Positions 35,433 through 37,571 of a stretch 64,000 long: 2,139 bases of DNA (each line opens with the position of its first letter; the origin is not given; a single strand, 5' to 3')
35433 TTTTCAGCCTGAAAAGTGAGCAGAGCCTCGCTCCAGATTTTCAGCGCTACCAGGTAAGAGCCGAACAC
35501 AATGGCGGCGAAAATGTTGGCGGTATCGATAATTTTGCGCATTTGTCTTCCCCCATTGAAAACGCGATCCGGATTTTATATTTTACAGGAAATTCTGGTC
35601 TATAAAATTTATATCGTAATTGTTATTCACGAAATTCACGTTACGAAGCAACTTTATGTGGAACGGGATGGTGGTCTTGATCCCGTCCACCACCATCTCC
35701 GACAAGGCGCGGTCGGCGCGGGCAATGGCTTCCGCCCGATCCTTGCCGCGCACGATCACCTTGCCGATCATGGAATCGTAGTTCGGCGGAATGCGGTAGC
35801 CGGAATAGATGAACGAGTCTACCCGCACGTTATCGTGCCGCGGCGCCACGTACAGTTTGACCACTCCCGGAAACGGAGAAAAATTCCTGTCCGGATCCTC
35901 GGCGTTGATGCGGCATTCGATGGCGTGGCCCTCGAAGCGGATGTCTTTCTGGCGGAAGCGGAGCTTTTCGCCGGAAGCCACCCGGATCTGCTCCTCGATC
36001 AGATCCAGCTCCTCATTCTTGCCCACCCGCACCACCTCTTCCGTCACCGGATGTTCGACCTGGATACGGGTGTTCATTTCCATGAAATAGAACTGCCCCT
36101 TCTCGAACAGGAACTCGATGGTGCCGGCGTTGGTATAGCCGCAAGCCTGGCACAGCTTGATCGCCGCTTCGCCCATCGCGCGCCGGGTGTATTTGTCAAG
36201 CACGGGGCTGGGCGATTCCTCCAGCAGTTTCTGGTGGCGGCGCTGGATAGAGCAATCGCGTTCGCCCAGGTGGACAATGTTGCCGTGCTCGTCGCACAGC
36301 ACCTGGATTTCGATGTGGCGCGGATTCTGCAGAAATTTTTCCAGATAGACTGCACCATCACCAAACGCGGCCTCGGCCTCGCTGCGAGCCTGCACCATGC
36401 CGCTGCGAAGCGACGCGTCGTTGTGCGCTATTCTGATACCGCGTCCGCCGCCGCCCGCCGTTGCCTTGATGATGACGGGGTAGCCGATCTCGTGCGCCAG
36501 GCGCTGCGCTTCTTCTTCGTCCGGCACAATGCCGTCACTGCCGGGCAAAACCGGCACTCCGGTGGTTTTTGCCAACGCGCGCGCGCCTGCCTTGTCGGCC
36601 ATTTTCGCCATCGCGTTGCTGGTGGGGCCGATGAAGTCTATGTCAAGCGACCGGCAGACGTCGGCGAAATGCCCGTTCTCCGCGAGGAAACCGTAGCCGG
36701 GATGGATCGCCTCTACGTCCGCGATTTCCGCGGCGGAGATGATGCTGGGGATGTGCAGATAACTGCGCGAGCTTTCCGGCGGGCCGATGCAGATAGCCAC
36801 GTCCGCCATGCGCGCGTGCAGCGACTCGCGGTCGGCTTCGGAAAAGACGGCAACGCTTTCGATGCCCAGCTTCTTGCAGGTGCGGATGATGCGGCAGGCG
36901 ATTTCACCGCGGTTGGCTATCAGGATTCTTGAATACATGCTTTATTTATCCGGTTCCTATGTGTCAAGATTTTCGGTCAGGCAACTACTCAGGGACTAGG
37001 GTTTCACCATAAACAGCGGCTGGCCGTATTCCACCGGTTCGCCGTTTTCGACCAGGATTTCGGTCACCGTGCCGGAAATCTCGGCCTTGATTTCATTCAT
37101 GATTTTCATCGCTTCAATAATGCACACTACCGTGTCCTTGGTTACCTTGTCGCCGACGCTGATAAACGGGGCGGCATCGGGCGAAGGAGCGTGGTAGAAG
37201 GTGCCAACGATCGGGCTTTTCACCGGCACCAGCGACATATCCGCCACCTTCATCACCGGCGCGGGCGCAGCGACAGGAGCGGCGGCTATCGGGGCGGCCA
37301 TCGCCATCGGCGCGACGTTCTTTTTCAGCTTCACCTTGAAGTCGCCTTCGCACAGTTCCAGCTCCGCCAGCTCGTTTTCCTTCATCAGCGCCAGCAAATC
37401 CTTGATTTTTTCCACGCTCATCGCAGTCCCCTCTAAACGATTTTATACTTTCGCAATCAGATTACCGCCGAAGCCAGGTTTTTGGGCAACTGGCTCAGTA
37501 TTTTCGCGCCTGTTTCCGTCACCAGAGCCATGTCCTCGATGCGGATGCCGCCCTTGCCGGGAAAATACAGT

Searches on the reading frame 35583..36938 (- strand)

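Call 18: search_protein_families(library=pfam, proteins=[window:35583-36938:-], max_evalue=0.001)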
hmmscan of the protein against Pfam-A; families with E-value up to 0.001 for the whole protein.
window:35583-36938:- (451 aa): 5 families
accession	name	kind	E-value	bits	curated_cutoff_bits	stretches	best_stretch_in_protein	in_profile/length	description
PF02786.22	CPSase_L_D2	-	1.2e-74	250.9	19.8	1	115-327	1-209/211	Carbamoyl-phosphate synthase L chain, ATP binding domain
PF00289.28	Biotin_carb_N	-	5.5e-43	146.4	25.5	1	2-110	2-110/110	Biotin carboxylase, N-terminal domain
PF02785.25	Biotin_carb_C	-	1.7e-39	134.7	32.4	1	341-448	1-108/108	Biotin carboxylase C-terminal domain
PF07478.18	Dala_Dala_lig_C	-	3.2e-08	33.7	24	1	141-290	25-174/204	D-ala D-ala ligase C-terminus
PF02222.28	ATP-grasp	-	2.5e-07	31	27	1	138-291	16-162/179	ATP-grasp domain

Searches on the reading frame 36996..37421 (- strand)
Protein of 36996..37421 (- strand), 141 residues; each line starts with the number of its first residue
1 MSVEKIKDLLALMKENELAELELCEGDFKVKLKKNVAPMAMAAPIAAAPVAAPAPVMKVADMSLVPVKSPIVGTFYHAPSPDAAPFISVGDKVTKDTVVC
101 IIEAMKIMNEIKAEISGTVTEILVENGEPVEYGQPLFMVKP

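Call 18: search_protein_families(library=pfam, proteins=[window:36996-37421:-], max_evalue=0.001)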
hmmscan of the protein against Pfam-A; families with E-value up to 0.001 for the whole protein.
window:36996-37421:- (141 aa): 4 families
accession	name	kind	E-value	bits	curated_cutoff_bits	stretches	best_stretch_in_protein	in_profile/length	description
PF00364.28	Biotin_lipoyl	-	3.8e-22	78.3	22.1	1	67-138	3-72/73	Biotin-requiring enzyme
PF13533.13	Biotin_lipoyl_2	-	0.00018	21.7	29.8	0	111-137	3-29/32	Biotin-lipoyl like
PF01597.25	GCV_H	-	0.00052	20.3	22.2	1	88-122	40-74/122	Glycine cleavage H-protein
PF13375.12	RnfC_N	-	0.001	19.5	25.6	0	82-122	41-80/101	RnfC Barrel sandwich hybrid domain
